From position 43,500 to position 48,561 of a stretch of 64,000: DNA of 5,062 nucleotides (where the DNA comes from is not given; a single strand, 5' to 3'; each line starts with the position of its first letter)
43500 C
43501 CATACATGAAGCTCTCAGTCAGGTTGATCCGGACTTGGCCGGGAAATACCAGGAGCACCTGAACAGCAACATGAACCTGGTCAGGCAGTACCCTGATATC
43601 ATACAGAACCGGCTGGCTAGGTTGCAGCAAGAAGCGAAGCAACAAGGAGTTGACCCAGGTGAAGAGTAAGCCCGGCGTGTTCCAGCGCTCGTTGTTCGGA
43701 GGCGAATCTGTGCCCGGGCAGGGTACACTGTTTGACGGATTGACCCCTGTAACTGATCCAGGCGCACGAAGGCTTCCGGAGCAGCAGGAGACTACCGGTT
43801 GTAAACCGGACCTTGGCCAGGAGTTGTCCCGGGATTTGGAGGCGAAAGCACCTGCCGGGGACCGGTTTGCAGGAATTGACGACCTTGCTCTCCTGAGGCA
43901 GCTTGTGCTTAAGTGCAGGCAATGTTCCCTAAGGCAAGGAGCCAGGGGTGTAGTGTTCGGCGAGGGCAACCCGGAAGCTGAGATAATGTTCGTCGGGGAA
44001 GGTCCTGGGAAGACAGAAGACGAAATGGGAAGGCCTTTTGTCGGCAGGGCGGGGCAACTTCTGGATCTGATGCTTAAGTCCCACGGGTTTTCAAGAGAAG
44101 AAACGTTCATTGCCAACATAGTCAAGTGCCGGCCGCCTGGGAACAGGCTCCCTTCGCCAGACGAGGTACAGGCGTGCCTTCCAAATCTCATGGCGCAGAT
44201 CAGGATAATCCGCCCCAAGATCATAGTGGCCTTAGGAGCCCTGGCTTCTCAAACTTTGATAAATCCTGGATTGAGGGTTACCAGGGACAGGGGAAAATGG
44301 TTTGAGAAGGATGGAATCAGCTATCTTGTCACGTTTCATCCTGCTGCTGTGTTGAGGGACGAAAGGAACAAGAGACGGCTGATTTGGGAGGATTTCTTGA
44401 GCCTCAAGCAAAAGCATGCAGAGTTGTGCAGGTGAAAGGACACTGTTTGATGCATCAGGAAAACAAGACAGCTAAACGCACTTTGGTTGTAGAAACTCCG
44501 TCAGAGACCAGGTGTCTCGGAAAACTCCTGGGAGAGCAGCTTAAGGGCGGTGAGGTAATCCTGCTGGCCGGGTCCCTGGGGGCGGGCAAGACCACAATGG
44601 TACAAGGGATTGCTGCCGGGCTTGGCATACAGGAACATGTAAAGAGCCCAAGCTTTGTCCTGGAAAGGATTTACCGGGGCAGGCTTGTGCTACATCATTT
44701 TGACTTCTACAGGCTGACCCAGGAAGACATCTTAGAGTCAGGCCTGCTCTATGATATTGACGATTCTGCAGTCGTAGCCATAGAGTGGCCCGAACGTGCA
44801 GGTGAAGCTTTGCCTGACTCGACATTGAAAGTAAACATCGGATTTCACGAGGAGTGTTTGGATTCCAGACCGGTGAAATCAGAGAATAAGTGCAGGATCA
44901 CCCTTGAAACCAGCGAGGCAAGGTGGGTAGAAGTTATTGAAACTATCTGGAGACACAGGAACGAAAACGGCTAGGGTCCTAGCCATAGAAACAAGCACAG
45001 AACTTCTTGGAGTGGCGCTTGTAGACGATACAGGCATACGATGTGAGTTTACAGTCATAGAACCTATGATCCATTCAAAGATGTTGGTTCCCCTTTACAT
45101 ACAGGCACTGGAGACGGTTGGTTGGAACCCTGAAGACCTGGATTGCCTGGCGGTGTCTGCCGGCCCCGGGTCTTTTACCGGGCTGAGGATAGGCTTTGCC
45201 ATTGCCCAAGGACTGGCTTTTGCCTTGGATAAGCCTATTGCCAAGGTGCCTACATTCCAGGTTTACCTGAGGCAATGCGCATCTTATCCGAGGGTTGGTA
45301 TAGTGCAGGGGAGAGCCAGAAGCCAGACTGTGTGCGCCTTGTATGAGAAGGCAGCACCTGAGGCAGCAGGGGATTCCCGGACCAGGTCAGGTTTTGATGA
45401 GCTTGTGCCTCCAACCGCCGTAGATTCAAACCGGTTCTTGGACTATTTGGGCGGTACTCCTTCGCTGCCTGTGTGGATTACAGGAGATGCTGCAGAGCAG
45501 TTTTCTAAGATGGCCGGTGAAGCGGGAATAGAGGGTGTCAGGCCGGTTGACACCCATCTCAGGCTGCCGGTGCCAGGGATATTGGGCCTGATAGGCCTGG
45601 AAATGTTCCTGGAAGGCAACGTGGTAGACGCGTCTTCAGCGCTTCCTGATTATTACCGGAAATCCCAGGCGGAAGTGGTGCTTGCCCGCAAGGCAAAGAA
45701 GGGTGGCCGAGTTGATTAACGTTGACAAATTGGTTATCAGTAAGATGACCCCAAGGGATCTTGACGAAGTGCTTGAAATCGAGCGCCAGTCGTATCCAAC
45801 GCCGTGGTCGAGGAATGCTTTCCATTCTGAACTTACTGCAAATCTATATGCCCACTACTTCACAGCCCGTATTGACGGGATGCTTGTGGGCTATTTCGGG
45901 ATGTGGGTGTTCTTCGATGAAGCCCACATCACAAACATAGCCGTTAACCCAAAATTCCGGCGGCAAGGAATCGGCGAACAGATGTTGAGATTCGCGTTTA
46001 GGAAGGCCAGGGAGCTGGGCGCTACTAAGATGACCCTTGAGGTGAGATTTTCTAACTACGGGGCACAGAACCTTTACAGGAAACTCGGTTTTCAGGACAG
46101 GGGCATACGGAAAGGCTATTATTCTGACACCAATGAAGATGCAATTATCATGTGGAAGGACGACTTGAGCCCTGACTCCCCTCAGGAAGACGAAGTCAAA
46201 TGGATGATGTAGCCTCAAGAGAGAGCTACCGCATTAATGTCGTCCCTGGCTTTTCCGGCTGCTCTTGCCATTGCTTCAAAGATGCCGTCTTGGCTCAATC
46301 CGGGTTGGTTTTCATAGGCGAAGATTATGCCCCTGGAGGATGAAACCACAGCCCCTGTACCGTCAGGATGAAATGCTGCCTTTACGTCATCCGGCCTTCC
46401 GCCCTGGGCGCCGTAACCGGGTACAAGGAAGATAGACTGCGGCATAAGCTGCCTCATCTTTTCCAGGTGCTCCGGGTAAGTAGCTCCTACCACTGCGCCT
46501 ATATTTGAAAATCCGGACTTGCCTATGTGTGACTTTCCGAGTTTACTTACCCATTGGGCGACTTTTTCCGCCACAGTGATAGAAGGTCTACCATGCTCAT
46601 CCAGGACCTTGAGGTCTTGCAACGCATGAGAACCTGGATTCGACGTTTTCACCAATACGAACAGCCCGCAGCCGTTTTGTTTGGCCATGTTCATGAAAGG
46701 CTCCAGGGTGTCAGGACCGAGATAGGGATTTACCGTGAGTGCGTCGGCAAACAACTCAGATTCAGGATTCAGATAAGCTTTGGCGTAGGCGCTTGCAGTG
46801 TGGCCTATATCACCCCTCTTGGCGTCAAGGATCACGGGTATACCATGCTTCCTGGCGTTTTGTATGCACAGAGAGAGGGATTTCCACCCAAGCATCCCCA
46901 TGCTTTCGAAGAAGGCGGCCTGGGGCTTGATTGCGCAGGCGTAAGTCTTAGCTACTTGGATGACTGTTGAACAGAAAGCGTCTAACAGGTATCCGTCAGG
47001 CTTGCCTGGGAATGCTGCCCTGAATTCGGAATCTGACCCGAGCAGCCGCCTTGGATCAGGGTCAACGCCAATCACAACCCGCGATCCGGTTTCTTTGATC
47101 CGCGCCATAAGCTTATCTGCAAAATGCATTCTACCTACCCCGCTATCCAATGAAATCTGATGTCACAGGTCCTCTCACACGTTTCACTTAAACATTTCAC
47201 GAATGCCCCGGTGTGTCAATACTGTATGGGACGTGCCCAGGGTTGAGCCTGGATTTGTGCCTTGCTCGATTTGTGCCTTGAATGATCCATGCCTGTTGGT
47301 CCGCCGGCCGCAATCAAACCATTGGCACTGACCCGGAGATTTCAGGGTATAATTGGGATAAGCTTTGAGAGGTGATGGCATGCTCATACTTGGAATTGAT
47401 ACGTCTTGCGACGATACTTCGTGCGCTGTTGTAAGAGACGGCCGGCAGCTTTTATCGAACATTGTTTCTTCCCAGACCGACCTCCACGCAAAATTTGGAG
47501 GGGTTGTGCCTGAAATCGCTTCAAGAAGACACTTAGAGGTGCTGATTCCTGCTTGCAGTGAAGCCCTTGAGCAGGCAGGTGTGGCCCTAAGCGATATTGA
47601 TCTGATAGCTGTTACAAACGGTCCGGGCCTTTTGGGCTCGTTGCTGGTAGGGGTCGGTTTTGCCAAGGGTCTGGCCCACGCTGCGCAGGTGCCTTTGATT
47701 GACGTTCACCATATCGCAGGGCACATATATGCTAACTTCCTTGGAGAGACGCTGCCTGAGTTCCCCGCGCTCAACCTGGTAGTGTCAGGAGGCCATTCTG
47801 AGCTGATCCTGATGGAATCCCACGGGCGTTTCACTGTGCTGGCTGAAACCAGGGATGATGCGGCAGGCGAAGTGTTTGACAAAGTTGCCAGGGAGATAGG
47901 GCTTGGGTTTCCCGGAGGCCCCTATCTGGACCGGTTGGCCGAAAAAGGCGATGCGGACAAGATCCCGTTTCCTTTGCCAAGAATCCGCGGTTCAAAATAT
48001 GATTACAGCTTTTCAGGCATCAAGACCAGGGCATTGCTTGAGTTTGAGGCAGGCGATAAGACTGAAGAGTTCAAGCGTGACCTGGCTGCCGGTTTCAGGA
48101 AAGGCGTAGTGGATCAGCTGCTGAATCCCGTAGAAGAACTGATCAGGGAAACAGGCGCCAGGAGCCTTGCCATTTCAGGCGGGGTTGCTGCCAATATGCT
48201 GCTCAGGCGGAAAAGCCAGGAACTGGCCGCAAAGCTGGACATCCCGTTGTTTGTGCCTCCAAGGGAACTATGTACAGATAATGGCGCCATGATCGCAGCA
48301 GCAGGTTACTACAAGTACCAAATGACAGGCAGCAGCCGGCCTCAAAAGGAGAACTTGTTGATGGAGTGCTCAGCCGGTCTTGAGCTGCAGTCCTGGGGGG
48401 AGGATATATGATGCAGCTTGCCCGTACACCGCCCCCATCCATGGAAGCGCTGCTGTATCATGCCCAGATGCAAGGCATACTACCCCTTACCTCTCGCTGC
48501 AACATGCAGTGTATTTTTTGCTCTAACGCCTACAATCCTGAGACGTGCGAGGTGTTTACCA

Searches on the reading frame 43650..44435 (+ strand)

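Call 54: search_protein_families(library=pfam, proteins=[window:43650-44435:+], max_evalue=0.00001)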
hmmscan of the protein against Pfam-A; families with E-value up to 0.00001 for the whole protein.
window:43650-44435:+ (261 aa): 1 family
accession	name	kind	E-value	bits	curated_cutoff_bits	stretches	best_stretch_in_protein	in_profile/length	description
PF03167.25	UDG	-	4.2e-38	131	24.3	1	103-249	1-140/141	Uracil DNA glycosylase superfamily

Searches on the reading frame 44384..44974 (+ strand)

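Call 54: search_protein_families(library=pfam, proteins=[window:44384-44974:+], max_evalue=0.00001)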
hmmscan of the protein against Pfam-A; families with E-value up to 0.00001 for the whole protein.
window:44384-44974:+ (196 aa): 1 family
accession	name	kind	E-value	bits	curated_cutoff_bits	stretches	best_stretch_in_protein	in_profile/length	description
PF02367.23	TsaE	-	5.8e-33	114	26.6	1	37-153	2-119/128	Threonylcarbamoyl adenosine biosynthesis protein TsaE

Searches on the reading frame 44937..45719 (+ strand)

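Call 54: search_protein_families(library=pfam, proteins=[window:44937-45719:+], max_evalue=0.00001)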
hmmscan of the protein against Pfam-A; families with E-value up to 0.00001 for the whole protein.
window:44937-45719:+ (260 aa): 1 family
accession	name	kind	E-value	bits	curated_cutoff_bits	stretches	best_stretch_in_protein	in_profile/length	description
PF00814.31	TsaD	-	1.2e-19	71.5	24.8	1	46-137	29-127/264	tRNA N6-adenosine threonylcarbamoyltransferase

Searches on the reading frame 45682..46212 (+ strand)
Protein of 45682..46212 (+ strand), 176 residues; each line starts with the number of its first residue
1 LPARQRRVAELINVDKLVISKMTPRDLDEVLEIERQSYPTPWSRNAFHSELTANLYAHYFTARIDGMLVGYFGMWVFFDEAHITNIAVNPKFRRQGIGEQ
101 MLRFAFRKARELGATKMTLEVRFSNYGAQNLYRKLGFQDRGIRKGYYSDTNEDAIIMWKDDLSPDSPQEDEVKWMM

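Call 54: search_protein_families(library=pfam, proteins=[window:45682-46212:+], max_evalue=0.00001)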
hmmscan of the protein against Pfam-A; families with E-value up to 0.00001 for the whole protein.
window:45682-46212:+ (176 aa): 6 families
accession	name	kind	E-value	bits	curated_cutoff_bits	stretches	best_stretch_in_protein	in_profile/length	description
PF00583.31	Acetyltransf_1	-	8.4e-23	81.3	20.7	1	28-137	2-116/116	Acetyltransferase (GNAT) family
PF13508.13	Acetyltransf_7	-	6e-17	62.2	27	1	57-138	3-83/84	Acetyltransferase (GNAT) domain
PF13673.13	Acetyltransf_10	-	1.6e-12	47.9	23.6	1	46-139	21-109/128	Acetyltransferase (GNAT) domain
PF13302.13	Acetyltransf_3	-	9.5e-08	33.3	25.4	1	17-138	2-138/138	Acetyltransferase (GNAT) domain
PF08445.16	FR47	-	5.9e-07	29.8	22.1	1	81-140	22-80/86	FR47-like protein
PF13480.13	Acetyltransf_6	-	1.2e-06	29.2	22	1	39-117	43-132/143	Acetyltransferase (GNAT) domain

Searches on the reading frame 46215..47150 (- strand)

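Call 54: search_protein_families(library=pfam, proteins=[window:46215-47150:-], max_evalue=0.00001)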
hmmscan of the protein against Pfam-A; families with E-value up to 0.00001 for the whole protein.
window:46215-47150:- (311 aa): 1 family
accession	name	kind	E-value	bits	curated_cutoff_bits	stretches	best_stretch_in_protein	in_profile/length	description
PF00215.30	OMPdecase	-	6.4e-33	114.9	27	1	25-279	3-212/221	Orotidine 5'-phosphate decarboxylase / HUMPS family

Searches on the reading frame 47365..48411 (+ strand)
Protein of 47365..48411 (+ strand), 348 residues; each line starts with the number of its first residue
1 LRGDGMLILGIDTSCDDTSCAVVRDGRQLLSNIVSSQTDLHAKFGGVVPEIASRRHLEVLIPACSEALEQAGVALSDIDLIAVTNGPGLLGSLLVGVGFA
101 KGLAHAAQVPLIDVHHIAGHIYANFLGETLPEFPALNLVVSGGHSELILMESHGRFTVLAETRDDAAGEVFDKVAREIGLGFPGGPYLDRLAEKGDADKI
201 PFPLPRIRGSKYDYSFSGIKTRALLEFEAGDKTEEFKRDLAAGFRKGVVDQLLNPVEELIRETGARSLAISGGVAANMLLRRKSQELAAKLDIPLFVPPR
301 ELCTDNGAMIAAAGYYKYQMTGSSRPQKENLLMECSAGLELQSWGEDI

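Call 54: search_protein_families(library=pfam, proteins=[window:47365-48411:+], max_evalue=0.00001)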
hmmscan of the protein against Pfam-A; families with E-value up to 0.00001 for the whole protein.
window:47365-48411:+ (348 aa): 2 families
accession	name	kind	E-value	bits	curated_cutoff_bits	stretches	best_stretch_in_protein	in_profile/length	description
PF00814.31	TsaD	-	4.4e-92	309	24.8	1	28-311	1-263/264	tRNA N6-adenosine threonylcarbamoyltransferase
PF22521.2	HypF_C_2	-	2.8e-06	27.7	27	1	218-307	146-236/241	Carbamoyltransferase, Kae1-like Domain, second subdomain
